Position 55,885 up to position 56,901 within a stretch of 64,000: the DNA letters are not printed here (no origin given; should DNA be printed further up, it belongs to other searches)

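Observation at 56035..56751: Orphan polytopic membrane protein in the most AT-rich part of the island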

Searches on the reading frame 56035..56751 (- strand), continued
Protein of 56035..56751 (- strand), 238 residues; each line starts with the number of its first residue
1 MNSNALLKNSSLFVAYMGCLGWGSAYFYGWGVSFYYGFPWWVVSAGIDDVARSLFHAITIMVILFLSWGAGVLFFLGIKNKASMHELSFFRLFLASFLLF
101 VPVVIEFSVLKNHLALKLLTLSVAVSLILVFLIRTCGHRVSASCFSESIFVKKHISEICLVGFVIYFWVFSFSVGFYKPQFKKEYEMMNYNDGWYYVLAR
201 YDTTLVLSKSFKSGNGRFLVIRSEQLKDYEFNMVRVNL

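Call 29: list_cluster_members(proteins=[P0115, P0118, P0120, P0122, P0124, P0128, P0135, P0158, P0168, P0171])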
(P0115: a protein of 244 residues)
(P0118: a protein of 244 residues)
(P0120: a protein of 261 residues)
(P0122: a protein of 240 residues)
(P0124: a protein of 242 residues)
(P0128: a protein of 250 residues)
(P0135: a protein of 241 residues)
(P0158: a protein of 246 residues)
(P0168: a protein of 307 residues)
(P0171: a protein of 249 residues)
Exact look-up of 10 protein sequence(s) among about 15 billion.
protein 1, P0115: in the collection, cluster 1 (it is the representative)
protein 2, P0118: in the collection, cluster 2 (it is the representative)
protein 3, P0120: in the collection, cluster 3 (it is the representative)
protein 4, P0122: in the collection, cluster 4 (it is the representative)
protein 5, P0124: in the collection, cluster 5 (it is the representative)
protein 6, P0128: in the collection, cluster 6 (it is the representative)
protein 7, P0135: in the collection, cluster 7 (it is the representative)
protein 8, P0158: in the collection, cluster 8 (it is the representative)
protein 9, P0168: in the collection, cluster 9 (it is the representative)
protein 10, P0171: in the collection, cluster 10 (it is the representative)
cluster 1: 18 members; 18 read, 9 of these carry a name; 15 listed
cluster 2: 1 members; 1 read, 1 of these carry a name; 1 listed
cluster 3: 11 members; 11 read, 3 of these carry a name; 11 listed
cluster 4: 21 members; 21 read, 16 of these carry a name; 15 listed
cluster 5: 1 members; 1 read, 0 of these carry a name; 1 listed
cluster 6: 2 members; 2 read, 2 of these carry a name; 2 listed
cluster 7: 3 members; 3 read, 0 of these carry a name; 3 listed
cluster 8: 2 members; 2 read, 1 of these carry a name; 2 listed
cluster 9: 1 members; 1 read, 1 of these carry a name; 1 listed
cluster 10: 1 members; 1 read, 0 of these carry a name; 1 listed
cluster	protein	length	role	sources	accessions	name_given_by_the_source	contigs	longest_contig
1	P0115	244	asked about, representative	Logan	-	-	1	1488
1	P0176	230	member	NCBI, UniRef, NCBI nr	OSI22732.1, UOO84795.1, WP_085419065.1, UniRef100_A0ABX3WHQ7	hypothetical protein [Neisseria dumasiana] | Uncharacterized protein n=1 Tax=Neisseria dumasiana TaxID=1931275 RepID=A0ABX3WHQ7_9NEIS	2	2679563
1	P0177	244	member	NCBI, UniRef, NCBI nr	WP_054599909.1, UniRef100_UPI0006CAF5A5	hypothetical protein [Neisseria sp. 74A18] | hypothetical protein n=1 Tax=Neisseria sp. 74A18 TaxID=1696094 RepID=UPI0006CAF5A5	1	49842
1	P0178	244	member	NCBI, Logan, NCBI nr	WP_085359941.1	hypothetical protein [Neisseria dumasiana]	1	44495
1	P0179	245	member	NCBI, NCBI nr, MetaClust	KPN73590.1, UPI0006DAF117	hypothetical protein AKG43_07315 [Neisseria sp. 74A18] | status=active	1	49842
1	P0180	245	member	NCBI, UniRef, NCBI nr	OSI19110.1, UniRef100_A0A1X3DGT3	hypothetical protein BV912_08860 [Neisseria dumasiana] | Uncharacterized protein n=2 Tax=Neisseria dumasiana TaxID=1931275 RepID=A0A1X3DGT3_9NEIS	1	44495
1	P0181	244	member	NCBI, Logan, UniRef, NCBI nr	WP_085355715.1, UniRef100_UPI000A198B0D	hypothetical protein [Neisseria dumasiana] | hypothetical protein n=1 Tax=Neisseria dumasiana TaxID=1931275 RepID=UPI000A198B0D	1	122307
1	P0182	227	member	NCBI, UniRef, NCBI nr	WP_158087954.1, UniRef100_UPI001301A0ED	hypothetical protein [Neisseria dumasiana] | hypothetical protein n=1 Tax=Neisseria dumasiana TaxID=1931275 RepID=UPI001301A0ED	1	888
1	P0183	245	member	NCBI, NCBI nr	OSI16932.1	hypothetical protein BV914_01935 [Neisseria dumasiana]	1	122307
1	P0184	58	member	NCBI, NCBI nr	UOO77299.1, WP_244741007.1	hypothetical protein LVJ85_02020 [Neisseria sp. Dent CA1/247] | hypothetical protein [Neisseria sp. Dent CA1/247]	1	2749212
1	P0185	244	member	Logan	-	-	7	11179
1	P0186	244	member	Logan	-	-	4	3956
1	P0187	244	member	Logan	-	-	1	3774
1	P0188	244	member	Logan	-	-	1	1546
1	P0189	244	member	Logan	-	-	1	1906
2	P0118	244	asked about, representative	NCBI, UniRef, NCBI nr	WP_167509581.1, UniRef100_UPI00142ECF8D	hypothetical protein [Actinobacillus vicugnae] | hypothetical protein n=1 Tax=Actinobacillus vicugnae TaxID=2573093 RepID=UPI00142ECF8D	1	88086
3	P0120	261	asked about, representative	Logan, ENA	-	-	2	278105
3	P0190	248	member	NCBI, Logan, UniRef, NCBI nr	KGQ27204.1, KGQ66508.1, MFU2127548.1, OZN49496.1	hypothetical protein [Gallibacterium anatis] | hypothetical protein n=2 Tax=Gallibacterium anatis TaxID=750 RepID=UPI0005313046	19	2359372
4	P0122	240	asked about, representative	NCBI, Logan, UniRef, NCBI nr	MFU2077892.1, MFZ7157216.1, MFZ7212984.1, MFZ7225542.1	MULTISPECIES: hypothetical protein [Avibacterium] | Transmembrane protein n=3 Tax=Avibacterium avium TaxID=751 RepID=A0A379AU80_AVIAV | hypothetical protein [Avibacterium avium]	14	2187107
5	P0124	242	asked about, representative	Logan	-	-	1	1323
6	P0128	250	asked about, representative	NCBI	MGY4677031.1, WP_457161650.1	hypothetical protein ACWIT3_04730 [Pasteurella sp. P03HT]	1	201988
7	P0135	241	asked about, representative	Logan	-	-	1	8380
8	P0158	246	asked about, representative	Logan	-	-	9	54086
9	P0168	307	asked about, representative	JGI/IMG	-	hypothetical protein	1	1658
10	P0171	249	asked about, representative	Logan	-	-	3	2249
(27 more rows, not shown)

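Call 30: find_encoding_contigs(protein=P0122, flank=6000, max_places=3)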
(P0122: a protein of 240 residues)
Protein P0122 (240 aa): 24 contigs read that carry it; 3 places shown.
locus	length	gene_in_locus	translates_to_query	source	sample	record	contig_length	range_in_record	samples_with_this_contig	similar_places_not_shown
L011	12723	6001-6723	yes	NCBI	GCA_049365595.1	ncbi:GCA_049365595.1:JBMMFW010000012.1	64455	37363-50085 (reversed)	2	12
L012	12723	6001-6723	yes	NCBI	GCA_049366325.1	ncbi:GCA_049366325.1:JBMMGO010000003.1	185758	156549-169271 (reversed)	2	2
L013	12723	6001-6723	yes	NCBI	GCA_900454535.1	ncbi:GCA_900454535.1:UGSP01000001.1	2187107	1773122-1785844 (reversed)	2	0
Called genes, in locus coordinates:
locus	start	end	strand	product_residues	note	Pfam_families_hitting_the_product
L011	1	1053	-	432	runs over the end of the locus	PF00815:Histidinol_dh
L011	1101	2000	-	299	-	PF01634:HisG, PF08029:HisG_C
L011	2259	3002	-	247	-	PF01209:Ubie_methyltran, PF13489:Methyltransf_23, PF02353:CMAS (weak), PF08003:Methyltransf_9, PF08241:Methyltransf_11, PF08242:Methyltransf_12, PF13649:Methyltransf_25, PF13847:Methyltransf_31, +1 more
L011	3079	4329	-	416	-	PF03222:Trp_Tyr_perm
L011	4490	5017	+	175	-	PF00719:Pyrophosphatase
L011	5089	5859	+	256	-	PF01435:Peptidase_M48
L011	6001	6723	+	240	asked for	PF27470:TfpB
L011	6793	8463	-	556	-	PF00005:ABC_tran, PF01926:MMR_HSR1 (faint), PF02463:SMC_N (faint), PF13304:AAA_21 (faint), PF12848:ABC_tran_Xtn, PF00005:ABC_tran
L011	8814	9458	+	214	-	PF06226:DUF1007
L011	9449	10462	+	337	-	PF03824:NicO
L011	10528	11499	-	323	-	PF01699:Na_Ca_ex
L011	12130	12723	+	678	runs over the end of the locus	PF00270:DEAD (faint), PF04851:ResIII, PF17757:UvrB_inter, PF27431:UvrB_3rd, PF00271:Helicase_C, PF12344:UvrB, PF02151:UVR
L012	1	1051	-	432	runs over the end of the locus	PF00815:Histidinol_dh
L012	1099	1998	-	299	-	PF01634:HisG, PF08029:HisG_C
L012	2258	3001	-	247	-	PF01209:Ubie_methyltran, PF13489:Methyltransf_23, PF02353:CMAS (weak), PF08003:Methyltransf_9, PF08241:Methyltransf_11, PF08242:Methyltransf_12, PF13649:Methyltransf_25, PF13847:Methyltransf_31, +1 more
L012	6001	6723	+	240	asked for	PF27470:TfpB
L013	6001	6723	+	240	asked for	PF27470:TfpB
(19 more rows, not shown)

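Call 31: find_encoding_contigs(protein=P0181, flank=6000, max_places=3)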
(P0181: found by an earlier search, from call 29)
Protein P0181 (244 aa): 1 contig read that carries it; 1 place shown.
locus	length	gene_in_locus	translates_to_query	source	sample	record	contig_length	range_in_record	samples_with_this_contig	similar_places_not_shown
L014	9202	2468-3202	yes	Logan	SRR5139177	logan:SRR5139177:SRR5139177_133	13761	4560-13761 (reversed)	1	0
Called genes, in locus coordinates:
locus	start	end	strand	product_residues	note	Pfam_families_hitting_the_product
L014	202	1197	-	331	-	PF06426:SATase_N, PF00132:Hexapep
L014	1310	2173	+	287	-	PF08794:FHBP_C, PF01298:TbpB_B_D (faint)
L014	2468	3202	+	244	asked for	PF27470:TfpB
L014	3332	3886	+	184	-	PF00929:RNase_T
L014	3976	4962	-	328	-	-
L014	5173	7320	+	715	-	PF22310:NMB0315_dom_I, PF01551:Peptidase_M23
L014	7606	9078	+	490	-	PF13520:AA_permease_2, PF00324:AA_permease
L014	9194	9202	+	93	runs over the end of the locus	PF04380:BMFP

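Call 32: find_encoding_contigs(protein=P0190, flank=6000, max_places=3)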
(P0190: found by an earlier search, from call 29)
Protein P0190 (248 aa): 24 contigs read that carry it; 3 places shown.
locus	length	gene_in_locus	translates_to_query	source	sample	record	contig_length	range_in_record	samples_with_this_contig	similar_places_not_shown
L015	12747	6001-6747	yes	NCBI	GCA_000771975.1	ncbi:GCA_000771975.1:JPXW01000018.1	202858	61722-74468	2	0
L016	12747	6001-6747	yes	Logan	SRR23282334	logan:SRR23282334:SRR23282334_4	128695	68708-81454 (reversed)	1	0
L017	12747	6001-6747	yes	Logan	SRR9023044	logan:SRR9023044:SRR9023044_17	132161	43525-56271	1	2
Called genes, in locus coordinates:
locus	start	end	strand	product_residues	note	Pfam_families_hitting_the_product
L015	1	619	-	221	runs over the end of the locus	PF28160:DUF8374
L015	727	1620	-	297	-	-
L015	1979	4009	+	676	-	PF05159:Capsule_synth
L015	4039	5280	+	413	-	PF05159:Capsule_synth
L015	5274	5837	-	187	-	PF00857:Isochorismatase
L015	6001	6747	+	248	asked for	PF27470:TfpB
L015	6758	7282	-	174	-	PF01713:Smr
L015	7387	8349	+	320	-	PF13489:Methyltransf_23 (weak), PF05175:MTS, PF06325:PrmA (weak), PF13649:Methyltransf_25, PF13847:Methyltransf_31 (weak)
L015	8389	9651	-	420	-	PF07969:Amidohydro_3, PF01979:Amidohydro_1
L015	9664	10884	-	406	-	PF02133:Transp_cyt_pur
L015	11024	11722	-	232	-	PF00753:Lactamase_B, PF12706:Lactamase_B_2, PF00753:Lactamase_B, PF16123:HAGH_C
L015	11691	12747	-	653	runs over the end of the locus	PF21185:RecD_N, PF13086:AAA_11 (weak), PF13245:AAA_19, PF13604:AAA_30, PF05127:NAT10_TcmA_helicase, PF09848:SLFN-g3_helicase (weak), PF18335:SH3_13, PF13538:UvrD_C_2, +2 more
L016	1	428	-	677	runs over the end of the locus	PF02922:CBM_48, PF00128:Alpha-amylase (weak), PF18390:GlgX_C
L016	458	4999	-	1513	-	PF02446:Glyco_hydro_77, PF22019:GlgB_N, PF02922:CBM_48, PF22019:GlgB_N, PF00128:Alpha-amylase (weak), PF02806:Alpha-amylase_C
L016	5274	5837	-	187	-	PF00857:Isochorismatase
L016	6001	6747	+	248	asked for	PF27470:TfpB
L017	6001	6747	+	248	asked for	PF27470:TfpB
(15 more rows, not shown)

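Call 39: list_cluster_members(proteins=[P0129, P0131, P0139, P0160, P0170, P0173, P0174, P0135, P0124])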
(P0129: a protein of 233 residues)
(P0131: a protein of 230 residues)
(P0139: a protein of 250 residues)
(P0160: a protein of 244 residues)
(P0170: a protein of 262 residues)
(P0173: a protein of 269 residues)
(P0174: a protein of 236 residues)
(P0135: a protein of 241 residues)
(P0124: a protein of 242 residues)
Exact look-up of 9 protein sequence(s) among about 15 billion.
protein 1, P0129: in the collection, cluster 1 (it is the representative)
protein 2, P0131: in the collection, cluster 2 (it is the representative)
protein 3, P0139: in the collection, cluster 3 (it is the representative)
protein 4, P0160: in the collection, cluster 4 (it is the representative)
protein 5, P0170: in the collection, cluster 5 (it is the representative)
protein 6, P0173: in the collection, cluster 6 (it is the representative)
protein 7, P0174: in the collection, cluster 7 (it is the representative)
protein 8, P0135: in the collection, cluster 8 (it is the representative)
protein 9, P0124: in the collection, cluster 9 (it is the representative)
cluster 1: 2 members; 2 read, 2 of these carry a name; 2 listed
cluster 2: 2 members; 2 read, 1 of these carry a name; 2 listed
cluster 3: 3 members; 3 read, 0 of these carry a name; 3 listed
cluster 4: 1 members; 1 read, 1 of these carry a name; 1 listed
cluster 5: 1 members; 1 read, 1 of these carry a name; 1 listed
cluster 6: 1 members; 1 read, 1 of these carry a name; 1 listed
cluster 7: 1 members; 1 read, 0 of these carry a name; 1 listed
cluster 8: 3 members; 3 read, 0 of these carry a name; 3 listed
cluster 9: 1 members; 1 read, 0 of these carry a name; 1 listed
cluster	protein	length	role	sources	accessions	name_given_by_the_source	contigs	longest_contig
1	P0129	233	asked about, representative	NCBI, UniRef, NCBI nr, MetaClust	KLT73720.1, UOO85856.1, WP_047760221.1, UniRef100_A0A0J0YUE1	hypothetical protein PL75_01900 [Neisseria arctica] | Uncharacterized protein n=1 Tax=Neisseria arctica TaxID=1470200 RepID=A0A0J0YUE1_9NEIS | hypothetical protein [Neisseria arctica]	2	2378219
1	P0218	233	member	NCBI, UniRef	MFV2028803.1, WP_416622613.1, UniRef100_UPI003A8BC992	hypothetical protein [Neisseria sp. S1] | hypothetical protein n=1 Tax=Neisseria sp. S1 TaxID=3318354 RepID=UPI003A8BC992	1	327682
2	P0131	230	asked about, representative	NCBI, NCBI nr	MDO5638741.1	MAG: hypothetical protein Q4G28_02630 [Neisseria sp.] | hypothetical protein [Neisseria sp.]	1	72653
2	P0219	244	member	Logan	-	-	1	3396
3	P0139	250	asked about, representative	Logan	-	-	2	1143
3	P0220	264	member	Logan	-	-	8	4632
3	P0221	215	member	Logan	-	-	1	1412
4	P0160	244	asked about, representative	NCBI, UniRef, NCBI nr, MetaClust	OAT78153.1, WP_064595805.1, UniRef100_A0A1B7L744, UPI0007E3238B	hypothetical protein A9B99_18620 [Mangrovibacter phragmitis] | Uncharacterized protein n=1 Tax=Mangrovibacter phragmitis TaxID=1691903 ... | hypothetical protein [Mangrovibacter phragmitis]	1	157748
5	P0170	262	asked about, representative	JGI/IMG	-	hypothetical protein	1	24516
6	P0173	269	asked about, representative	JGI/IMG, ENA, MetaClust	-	\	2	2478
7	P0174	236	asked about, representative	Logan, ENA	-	-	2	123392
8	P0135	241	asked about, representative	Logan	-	-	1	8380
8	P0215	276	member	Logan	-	-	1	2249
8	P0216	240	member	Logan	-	-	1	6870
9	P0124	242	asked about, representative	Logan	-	-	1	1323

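Call 44: fold_search(model_id=the predicted structure, library=pdb)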
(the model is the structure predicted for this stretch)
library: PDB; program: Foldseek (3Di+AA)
matches with E <= 10: 148; with E <= 0.001: 0
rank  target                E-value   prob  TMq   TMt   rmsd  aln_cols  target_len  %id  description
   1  4agf_A                3.7e-01  0.14  0.15  0.14  20.5       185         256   12  MTSSL spin labeled L124C mutant of MscS in the open form (released 2012-08-15)
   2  4age_A                4.0e-01  0.14  0.15  0.14  20.9       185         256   12  MTSSL spin labeled D67C mutant of MscS in the open form (released 2012-08-15)
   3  2vv5_A                4.9e-01  0.14  0.17  0.16  10.3       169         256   12  The open structure of MscS (released 2008-08-05)
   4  8fn7_B                5.2e-01  0.57  0.19  0.19   5.1        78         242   12  Structure of WT HIV-1 intasome bound to Dolutegravir (released 2023-08-09)
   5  9h2v_A                5.2e-01  0.20  0.21  0.16  21.3       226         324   15  a YnaI-MscS chimera in an open conformation purified in DDM showing ligand-filled pockets (released 2025-09-24)
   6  8fnd_B                5.8e-01  0.28  0.20  0.20  10.8       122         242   13  Structure of E138K HIV-1 intasome with Dolutegravir bound (released 2023-08-09)
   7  4hwa_A                5.8e-01  0.13  0.16  0.15  19.7       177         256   12  Crystal Structure of Escherichia coli MscS Wildtype (Open State) (released 2013-02-13)
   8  8fnj_B                6.5e-01  0.51  0.20  0.20   5.1        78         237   12  Structure of E138K/G140A HIV-1 intasome with Dolutegravir bound (released 2023-08-09)
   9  2oau_A                6.5e-01  0.11  0.16  0.15  16.4       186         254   12  Mechanosensitive Channel of Small Conductance (MscS) (released 2007-01-09)
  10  8w34_B                7.6e-01  0.25  0.20  0.20  10.4       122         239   14  HIV-1 intasome core assembled with wild-type integrase, 1F (released 2024-04-17)
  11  5aji_F                7.6e-01  0.10  0.14  0.13  20.8       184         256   12  MscS D67R1 high resolution (released 2015-07-08)
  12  5aji_G                7.6e-01  0.09  0.14  0.14  20.8       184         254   13  MscS D67R1 high resolution (released 2015-07-08)
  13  9q50_C                8.0e-01  0.44  0.14  0.36   4.0        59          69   10  AK01 integrase inhibitor bound to Wild-type HIV-1 intasome (released 2026-01-14)
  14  3t9n_A                8.0e-01  0.11  0.15  0.14  23.1       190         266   13  Crystal structure of a membrane protein (released 2012-10-31)
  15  5aji_E                8.0e-01  0.09  0.14  0.13  16.6       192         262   12  MscS D67R1 high resolution (released 2015-07-08)
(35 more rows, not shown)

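Call 49: predict_structure(alignment_id=A2)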
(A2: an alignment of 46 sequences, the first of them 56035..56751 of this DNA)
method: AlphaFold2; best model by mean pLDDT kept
length: 238 residues; sequences in the alignment: 46
mean_pLDDT: 81.1   pTM: 0.75
mean pLDDT of the five models: 81.1, 78.6, 76.7, 74.1, 71.5
residues with pLDDT >= 90: 45; 70-90: 159; 50-70: 32; < 50: 2
segments of 3 or more residues with pLDDT < 50: none
pLDDT, mean of each block of 10 residues (from residue 1): 54 85 91 90 84 82 80 65 67 83 81 84 91 74 64 81 88 89 88 91 89 85 82 78
secondary structure, 60 per line:
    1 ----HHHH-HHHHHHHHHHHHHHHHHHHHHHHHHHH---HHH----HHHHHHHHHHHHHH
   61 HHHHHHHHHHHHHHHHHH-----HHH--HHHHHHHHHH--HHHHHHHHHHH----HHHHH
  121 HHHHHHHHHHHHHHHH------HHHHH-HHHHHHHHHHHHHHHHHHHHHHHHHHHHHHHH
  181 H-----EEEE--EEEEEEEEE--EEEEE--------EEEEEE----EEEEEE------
elements in order: H5-8 H10-36 H47-78 H89-98 H101-111 H116-136 H143-147 H149-181 E187-190 E193-201 E204-208 E217-222 E227-232

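Call 52: find_encoding_contigs(protein=P0039, flank=7000, max_places=2)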
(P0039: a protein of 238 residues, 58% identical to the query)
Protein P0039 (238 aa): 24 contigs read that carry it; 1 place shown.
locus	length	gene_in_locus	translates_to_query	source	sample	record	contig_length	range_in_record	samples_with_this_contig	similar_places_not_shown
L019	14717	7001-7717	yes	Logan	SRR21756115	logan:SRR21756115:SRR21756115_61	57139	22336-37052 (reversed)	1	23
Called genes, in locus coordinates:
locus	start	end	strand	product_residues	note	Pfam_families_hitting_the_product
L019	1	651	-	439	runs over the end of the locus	PF00083:Sugar_tr, PF07690:MFS_1, PF13347:MFS_2, PF07690:MFS_1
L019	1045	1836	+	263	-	PF02698:DUF218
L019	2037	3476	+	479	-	PF00171:Aldedh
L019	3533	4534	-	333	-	PF00044:Gp_dh_N, PF02800:Gp_dh_C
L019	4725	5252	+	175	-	PF01292:Ni_hydr_CYTB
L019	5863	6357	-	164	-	PF09982:LpxR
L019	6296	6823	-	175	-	PF09982:LpxR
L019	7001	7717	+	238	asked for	PF27470:TfpB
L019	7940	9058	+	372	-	PF08240:ADH_N, PF16912:Glu_dehyd_C (faint), PF00107:ADH_zinc_N, PF13602:ADH_zinc_N_2 (weak)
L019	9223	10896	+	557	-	PF02203:TarH, PF00672:HAMP, PF00015:MCPsignal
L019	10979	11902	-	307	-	PF00126:HTH_1, PF03466:LysR_substrate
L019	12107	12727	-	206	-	PF00775:Dioxygenase_C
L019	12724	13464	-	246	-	PF12391:PCDO_beta_N, PF00775:Dioxygenase_C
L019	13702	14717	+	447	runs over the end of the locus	PF07063:HGLS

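Call 53: find_encoding_contigs(protein=P0062, flank=7000, max_places=2)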
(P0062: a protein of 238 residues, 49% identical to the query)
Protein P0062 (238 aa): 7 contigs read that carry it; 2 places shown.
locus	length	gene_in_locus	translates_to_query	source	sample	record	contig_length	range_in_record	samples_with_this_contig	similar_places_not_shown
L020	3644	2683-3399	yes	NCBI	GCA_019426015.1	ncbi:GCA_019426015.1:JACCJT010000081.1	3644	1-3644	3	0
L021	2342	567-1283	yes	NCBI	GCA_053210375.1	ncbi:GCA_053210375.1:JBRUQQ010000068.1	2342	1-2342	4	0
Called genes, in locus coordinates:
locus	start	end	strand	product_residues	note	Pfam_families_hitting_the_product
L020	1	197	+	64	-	?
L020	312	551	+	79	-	PF06183:DinI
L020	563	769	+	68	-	-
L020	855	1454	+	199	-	PF07105:DUF1367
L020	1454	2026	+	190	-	PF05766:NinG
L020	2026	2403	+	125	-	PF06530:Phage_antitermQ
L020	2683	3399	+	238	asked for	PF27470:TfpB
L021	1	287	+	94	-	PF06530:Phage_antitermQ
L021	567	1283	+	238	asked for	PF27470:TfpB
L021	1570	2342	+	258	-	PF01609:DDE_Tnp_1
